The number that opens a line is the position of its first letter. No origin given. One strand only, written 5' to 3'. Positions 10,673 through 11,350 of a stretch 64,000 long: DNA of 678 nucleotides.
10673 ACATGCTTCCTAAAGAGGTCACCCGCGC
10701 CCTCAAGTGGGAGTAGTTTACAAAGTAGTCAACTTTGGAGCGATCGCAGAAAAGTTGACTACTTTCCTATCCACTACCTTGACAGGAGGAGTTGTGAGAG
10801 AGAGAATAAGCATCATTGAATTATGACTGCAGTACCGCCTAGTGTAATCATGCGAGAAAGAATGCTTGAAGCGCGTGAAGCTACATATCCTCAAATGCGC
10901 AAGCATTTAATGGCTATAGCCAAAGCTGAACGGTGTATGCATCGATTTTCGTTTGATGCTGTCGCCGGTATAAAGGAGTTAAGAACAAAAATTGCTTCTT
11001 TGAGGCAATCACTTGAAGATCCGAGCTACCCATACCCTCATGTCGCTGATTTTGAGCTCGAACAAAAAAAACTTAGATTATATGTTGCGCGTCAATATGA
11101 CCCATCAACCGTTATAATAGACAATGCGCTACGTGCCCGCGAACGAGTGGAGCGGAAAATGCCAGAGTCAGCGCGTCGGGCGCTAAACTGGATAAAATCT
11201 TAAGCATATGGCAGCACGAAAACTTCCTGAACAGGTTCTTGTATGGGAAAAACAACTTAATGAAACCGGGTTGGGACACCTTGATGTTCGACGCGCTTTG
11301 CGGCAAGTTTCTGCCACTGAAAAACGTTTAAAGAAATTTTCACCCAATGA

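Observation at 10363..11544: Plus-strand island of small uncharacterised ORFs between the dcw operon and glyQS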

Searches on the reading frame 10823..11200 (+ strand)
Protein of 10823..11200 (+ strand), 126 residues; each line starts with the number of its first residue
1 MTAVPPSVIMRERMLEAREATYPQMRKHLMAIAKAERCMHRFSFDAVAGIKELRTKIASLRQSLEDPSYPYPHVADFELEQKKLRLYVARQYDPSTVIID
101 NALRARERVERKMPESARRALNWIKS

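Call 6: search_protein_families(library=pfam, proteins=[window:10823-11200:+], max_evalue=1)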
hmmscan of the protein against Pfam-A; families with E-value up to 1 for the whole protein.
window:10823-11200:+ (126 aa): 1 family
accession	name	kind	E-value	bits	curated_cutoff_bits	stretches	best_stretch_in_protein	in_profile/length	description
PF19324.4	LETM2_N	-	0.045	14.3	27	1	42-117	4-81/111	LETM1 domain-containing protein LETM2 N-terminus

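Call 12: find_homologous_proteins(query=window:10823-11200:+, max_evalue=0.1)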
Query window:10823-11200:+ (126 aa): 2 proteins with E <= 0.1 among 22 candidates.
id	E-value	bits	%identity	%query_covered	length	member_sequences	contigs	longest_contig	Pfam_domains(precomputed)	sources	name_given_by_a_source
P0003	1.1e-46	175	99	67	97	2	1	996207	-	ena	-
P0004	1.0e-42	163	65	99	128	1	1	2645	-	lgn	-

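Call 32: search_protein_families(library=phrogs, proteins=[window:10823-11200:+], max_evalue=1)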
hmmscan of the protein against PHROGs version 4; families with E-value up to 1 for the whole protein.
window:10823-11200:+ (126 aa): 1 family
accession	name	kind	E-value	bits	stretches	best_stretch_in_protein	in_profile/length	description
phrog_22489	-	head and packaging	0.21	11.1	1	49-92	551-596/653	virion structural protein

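Call 33: search_protein_families(library=padloc, proteins=[window:10823-11200:+], max_evalue=1)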
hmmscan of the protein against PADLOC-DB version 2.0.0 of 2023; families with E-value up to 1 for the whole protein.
window:10823-11200:+ (126 aa): 0 families

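Call 34: search_protein_families(library=ncbifam, proteins=[window:10823-11200:+], max_evalue=1)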
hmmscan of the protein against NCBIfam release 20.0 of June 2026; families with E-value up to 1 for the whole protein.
window:10823-11200:+ (126 aa): 0 families

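Call 40: find_related_loci(query=A3, collection=genome_contigs, flank=6000)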
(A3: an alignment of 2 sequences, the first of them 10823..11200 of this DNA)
Query A3 (126 aa) in genome_contigs; peptide patterns used: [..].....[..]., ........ (x = any residue, [..] = any of these).
21 stretches matched a pattern, but none encodes a relative of the query by tblastn (E <= 1e-3).

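Call 56: predict_structure(alignment_id=A7)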
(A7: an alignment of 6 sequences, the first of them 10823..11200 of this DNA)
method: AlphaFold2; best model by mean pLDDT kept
length: 126 residues; sequences in the alignment: 6
mean_pLDDT: 90.1   pTM: 0.75
mean pLDDT of the five models: 90.1, 90.0, 88.9, 88.6, 88.0
residues with pLDDT >= 90: 90; 70-90: 31; 50-70: 3; < 50: 2
segments of 3 or more residues with pLDDT < 50: none
pLDDT, mean of each block of 10 residues (from residue 1): 85 95 95 94 93 92 82 82 90 91 95 94 79
secondary structure, 60 per line:
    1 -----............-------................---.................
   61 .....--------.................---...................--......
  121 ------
elements in order: H6-17 H25-40 H44-65 H74-90 H94-112 H115-120

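Call 72: fold_search(model_id=the predicted structure, library=viral)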
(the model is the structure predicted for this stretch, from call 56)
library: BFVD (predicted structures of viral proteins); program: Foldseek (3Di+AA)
matches with E <= 10: 235; with E <= 0.001: 0
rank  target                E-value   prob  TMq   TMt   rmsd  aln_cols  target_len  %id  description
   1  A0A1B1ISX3            6.4e-01  0.12  0.22  0.07  15.4       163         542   21  (no name in the UniProt tables at hand)
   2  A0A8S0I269            7.9e-01  0.33  0.30  0.30  13.0       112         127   20  (no name in the UniProt tables at hand)
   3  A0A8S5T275            8.3e-01  0.10  0.18  0.06  14.3       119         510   18  Tail tape measure (Fragment) [Siphoviridae sp. ctnR15]
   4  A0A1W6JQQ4            9.3e-01  0.25  0.25  0.16  11.6       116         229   15  (no name in the UniProt tables at hand)
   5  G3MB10                1.1e+00  0.30  0.28  0.32  11.0       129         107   11  Gp630 [Bacillus phage G]
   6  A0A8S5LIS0            1.2e+00  0.10  0.21  0.20  14.6       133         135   15  Terminase small subunit [Siphoviridae sp. ctfYP22]
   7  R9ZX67                1.4e+00  0.20  0.30  0.32  11.4       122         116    9  Uncharacterized protein [Cellulophaga phage phi17:2]
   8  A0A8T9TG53            1.4e+00  0.23  0.34  0.11  14.9       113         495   17  (no name in the UniProt tables at hand)
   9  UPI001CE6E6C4         1.4e+00  0.09  0.23  0.23  14.7       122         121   17  (no name look-up for this kind of identifier)
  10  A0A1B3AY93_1          1.5e+00  0.11  0.26  0.03  17.0       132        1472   14  Tape measure protein [Gordonia phage Bantam]
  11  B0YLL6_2              1.6e+00  0.28  0.31  0.04  11.7       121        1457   18  Uncharacterized protein [Glossina hytrovirus (isolate Glossina pallidipes/Ethiopia/Seibersdorf/-)]
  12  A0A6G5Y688            1.6e+00  0.16  0.28  0.26  13.1       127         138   16  (no name in the UniProt tables at hand)
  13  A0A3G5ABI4            1.6e+00  0.13  0.29  0.12  10.0       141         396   14  Uncharacterized protein [Hyperionvirus sp.]
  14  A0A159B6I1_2          1.6e+00  0.07  0.16  0.05  12.5       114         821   16  (no name in the UniProt tables at hand)
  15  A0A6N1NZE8            1.7e+00  0.21  0.31  0.11  11.8       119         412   13  Uncharacterized protein [Tupanvirus deep ocean]
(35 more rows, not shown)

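Call 95: list_cluster_members(proteins=[L018:4719-5948:+, L024:2427-4532:+, L020:361-990:+, L022:8414-8977:+, L023:2798-3262:-, L026:1110-1682:-, L027:28-354:+, L030:1887-3437:+, L012:3098-3634:+, window:10823-11200:+])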
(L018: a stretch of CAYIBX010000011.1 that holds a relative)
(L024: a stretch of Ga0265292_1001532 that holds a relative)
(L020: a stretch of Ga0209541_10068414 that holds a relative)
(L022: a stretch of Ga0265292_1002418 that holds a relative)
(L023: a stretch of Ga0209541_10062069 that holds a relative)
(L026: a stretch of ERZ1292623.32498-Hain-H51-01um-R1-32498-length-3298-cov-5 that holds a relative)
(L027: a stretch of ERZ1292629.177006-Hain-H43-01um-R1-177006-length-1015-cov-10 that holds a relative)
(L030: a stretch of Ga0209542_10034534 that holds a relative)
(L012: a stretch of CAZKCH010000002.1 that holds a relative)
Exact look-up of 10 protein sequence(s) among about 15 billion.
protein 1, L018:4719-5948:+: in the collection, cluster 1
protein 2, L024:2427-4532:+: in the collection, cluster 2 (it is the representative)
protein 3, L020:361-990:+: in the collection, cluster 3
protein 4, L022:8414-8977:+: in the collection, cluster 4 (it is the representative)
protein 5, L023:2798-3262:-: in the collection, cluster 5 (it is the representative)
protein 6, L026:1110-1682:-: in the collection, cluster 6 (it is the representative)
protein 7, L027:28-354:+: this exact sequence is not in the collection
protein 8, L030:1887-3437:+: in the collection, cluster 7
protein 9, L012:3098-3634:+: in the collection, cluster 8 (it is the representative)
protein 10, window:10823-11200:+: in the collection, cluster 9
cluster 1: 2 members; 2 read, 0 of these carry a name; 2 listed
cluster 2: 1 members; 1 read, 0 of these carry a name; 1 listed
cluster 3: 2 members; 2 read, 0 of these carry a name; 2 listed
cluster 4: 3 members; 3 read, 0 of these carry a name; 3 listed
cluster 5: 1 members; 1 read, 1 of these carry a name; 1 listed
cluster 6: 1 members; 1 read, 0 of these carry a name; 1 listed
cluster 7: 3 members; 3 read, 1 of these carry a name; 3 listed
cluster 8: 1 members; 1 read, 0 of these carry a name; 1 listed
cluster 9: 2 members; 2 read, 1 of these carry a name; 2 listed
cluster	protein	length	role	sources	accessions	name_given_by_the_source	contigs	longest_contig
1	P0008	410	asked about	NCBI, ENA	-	-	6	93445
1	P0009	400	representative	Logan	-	-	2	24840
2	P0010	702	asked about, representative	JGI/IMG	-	-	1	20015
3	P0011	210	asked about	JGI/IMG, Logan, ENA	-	-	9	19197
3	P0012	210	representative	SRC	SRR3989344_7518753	-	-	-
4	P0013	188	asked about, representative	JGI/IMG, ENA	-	-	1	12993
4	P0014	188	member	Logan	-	-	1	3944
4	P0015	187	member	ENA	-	-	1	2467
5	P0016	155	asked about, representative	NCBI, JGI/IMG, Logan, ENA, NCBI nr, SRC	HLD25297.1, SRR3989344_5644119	MAG TPA: thioredoxin family protein [Patescibacteria group bacterium] | thioredoxin family protein [Patescibacteria group bacterium]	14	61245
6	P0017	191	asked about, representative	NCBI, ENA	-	-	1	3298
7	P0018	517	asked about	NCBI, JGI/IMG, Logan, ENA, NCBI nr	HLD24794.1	MAG TPA: hypothetical protein VJB96_02645 [Patescibacteria group bacterium] | hypothetical protein [Patescibacteria group bacterium]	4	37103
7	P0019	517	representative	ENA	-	-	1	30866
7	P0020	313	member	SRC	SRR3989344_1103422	-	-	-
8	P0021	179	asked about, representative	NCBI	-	-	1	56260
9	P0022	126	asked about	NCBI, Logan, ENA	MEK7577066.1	MAG: hypothetical protein AAB492_00425 [Patescibacteria group bacterium]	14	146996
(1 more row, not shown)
